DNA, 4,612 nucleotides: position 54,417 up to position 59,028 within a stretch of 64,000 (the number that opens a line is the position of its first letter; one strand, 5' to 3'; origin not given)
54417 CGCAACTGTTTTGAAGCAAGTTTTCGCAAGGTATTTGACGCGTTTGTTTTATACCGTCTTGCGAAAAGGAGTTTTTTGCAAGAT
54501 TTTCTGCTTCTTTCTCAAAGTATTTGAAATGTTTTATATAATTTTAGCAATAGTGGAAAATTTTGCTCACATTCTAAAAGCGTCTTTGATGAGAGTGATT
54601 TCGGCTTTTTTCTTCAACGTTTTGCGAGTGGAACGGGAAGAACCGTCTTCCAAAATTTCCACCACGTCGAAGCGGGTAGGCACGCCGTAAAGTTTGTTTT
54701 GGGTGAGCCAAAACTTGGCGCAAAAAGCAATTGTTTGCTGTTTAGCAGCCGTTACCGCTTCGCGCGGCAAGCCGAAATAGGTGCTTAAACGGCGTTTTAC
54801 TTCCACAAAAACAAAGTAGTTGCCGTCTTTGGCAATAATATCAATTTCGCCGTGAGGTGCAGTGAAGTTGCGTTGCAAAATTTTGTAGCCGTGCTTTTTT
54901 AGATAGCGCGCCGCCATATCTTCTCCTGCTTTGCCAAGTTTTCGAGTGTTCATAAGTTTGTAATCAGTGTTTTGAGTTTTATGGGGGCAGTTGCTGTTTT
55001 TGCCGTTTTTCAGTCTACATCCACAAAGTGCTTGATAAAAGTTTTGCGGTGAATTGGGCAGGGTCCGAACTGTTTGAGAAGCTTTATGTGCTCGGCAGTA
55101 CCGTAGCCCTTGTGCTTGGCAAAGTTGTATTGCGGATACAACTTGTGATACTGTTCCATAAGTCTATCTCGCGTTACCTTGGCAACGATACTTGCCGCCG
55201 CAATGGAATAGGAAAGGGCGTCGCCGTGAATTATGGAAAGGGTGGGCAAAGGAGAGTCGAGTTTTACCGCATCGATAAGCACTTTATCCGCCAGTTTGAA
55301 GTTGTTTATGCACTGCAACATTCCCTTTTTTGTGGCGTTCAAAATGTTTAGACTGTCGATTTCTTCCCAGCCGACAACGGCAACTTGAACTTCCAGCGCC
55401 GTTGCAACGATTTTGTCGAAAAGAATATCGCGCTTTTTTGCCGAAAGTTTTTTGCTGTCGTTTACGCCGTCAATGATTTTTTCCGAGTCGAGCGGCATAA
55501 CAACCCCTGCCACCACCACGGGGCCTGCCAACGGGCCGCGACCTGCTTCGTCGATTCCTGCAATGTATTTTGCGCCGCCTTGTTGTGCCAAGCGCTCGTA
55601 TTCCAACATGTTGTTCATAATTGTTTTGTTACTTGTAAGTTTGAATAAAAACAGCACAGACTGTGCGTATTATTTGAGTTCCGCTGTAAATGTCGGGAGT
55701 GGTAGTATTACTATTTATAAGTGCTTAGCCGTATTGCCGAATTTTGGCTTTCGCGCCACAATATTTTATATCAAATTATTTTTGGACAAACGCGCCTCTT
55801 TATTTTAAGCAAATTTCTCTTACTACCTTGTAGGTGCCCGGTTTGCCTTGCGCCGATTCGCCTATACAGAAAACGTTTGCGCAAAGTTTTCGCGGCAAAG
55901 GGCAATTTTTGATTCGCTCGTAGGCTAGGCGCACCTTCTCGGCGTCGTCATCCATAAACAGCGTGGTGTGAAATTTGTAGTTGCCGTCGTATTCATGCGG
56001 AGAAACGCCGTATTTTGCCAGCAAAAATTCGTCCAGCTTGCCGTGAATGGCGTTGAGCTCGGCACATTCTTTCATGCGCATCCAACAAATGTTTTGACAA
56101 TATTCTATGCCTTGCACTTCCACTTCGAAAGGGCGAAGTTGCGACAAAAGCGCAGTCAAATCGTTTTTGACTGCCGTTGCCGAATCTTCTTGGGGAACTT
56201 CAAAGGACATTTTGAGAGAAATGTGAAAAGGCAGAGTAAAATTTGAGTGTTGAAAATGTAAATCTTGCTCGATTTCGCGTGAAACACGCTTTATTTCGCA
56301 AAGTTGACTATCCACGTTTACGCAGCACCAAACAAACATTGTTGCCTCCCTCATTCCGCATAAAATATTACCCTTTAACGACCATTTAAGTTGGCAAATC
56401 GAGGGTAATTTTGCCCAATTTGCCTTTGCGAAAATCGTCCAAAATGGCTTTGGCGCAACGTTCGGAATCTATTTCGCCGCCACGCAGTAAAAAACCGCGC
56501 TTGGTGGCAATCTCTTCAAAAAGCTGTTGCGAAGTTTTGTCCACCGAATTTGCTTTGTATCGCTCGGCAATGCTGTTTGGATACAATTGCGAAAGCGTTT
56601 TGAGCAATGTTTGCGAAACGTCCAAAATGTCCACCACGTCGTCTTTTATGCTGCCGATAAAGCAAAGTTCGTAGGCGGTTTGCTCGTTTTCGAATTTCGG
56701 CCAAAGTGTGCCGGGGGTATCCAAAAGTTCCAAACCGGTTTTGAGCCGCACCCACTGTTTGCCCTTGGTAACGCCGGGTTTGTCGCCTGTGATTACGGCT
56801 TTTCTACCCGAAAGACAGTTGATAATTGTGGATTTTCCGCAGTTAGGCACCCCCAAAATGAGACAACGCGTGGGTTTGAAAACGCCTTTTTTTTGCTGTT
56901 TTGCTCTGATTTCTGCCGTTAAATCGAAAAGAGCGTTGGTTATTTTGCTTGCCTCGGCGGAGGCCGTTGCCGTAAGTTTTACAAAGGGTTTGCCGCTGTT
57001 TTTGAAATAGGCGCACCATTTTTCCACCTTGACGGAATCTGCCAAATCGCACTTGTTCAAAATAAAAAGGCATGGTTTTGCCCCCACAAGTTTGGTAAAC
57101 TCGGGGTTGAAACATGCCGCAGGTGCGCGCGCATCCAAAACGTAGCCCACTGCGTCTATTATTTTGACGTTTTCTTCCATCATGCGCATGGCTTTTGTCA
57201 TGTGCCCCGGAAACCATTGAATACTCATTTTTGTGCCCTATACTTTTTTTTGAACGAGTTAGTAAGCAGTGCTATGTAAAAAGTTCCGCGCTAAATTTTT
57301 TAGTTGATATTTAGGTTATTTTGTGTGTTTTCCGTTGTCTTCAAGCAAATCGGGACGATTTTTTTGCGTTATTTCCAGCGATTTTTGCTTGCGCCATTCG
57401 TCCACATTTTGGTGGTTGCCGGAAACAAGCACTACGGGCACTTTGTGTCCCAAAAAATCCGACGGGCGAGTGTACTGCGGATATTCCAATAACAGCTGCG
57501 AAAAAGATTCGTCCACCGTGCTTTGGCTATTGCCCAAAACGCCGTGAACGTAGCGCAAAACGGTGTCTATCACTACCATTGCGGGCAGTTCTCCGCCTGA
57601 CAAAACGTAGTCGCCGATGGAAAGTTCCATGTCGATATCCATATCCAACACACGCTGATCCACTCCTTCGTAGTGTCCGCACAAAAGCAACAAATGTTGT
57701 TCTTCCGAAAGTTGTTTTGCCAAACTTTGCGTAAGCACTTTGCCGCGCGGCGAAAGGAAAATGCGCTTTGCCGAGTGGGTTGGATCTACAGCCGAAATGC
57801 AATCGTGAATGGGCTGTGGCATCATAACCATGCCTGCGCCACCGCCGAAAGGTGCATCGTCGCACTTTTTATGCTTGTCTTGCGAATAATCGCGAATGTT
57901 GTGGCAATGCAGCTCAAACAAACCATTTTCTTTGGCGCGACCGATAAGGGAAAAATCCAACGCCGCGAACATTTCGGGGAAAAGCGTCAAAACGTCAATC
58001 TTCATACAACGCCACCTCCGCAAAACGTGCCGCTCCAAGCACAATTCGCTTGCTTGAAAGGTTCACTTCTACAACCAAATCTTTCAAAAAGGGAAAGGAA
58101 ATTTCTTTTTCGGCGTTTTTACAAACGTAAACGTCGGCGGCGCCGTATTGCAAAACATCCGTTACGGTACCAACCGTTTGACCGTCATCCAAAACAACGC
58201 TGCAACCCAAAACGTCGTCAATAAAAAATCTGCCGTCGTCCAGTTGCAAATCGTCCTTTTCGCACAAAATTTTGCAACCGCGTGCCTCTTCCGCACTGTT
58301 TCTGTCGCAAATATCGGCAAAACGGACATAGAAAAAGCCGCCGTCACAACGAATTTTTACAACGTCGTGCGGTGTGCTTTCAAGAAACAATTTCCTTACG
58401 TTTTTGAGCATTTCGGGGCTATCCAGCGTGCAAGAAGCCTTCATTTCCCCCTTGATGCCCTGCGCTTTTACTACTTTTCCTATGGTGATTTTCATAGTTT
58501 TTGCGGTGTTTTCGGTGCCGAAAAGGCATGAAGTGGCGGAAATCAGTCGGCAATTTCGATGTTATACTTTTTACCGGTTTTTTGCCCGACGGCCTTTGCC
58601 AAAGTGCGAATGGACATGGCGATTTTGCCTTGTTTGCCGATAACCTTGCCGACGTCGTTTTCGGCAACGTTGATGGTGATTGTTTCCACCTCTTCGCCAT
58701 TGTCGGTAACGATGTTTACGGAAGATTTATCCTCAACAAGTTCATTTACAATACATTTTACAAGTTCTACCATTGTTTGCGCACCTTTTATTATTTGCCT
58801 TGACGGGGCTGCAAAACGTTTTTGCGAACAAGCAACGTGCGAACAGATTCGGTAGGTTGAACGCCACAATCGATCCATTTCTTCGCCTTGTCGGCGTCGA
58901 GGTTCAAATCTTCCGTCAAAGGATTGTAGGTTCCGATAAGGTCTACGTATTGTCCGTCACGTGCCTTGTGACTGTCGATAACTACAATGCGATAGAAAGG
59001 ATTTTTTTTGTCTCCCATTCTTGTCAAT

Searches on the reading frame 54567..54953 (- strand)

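Call 34: search_protein_families(library=pfam, proteins=[window:54567-54953:-], max_evalue=0.001)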
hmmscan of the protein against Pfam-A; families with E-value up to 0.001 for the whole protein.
window:54567-54953:- (128 aa): 3 families
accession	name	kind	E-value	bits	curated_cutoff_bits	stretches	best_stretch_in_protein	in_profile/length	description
PF02021.23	UPF0102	-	1e-28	100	23.6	1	10-100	1-80/80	Uncharacterised protein family UPF0102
PF08378.17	NERD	-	1.4e-06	29.2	22.1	1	7-62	2-64/111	Nuclease-related domain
PF01939.22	NucS_C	-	4e-05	24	24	1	18-56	15-54/124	Endonuclease NucS C-terminal domain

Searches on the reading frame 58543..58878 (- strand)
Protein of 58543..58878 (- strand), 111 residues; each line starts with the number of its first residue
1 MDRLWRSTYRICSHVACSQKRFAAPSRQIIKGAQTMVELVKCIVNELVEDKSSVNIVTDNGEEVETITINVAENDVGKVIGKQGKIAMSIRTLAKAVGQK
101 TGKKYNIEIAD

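Call 33: search_protein_families(library=pfam, proteins=[window:58543-58878:-], max_evalue=0.001)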
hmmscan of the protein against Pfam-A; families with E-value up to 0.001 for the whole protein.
window:58543-58878:- (111 aa): 1 family
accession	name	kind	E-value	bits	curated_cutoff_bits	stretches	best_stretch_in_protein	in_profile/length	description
PF13083.13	KH_KhpA-B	-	8.9e-20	70.8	32.1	1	38-109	2-73/73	KhpA/KhpB, KH domain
